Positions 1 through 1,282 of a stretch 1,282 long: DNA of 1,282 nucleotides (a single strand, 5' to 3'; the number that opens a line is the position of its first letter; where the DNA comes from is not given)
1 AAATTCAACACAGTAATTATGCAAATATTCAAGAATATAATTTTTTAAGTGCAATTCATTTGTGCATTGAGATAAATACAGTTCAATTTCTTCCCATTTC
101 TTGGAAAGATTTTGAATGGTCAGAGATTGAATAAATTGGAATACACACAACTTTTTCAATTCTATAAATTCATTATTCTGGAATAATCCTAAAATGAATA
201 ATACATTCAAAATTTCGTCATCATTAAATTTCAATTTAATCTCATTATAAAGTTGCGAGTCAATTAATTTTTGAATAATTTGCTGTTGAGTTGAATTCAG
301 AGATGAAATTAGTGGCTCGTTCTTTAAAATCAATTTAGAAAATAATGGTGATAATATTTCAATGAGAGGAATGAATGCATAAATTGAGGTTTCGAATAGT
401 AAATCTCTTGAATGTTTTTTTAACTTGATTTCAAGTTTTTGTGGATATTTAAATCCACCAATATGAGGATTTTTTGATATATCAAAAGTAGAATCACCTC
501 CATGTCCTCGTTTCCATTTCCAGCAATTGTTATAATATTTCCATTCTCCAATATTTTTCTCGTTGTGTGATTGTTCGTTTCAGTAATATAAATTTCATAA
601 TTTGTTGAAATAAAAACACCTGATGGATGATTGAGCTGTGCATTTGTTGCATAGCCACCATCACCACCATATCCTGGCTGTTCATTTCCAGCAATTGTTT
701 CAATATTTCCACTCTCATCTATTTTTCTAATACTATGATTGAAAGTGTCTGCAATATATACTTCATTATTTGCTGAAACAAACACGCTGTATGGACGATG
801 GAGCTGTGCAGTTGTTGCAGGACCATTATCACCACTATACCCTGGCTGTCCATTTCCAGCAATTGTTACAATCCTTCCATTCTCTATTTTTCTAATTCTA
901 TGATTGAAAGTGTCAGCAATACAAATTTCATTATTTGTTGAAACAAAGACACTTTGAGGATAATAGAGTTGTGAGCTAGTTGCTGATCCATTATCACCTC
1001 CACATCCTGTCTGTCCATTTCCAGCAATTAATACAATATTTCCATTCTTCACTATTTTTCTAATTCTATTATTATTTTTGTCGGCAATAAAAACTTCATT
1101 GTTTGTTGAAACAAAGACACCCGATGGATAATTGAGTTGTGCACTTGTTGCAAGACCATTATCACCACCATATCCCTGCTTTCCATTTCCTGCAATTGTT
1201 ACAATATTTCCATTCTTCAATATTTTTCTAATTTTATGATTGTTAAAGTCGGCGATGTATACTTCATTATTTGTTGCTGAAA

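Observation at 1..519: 173-codon open frame with no ATG and no stop: an uncharacterised, probably alpha-helical module fused C-terminal to the NHL propeller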

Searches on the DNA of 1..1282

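Call 67: search_rna_families(source=window, threshold=evalue, max_evalue=1)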
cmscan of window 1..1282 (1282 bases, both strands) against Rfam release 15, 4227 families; matches with E-value up to 1: 3.
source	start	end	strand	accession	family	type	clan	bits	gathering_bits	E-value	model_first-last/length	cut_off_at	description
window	54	146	+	RF01632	ceN42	Gene; snRNA; snoRNA; HACA-box;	-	21.3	42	0.8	1-130/130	no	Caenorhabditis snoRNA ceN42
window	933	988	+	RF01141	sR18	Gene; snRNA; snoRNA; CD-box;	-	19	45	0.16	1-56/56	no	Small nucleolar RNA sR18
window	423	476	+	RF04001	mir-7918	Gene; miRNA;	-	18.5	80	0.89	1-58/58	no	mir-7918 microRNA precursor family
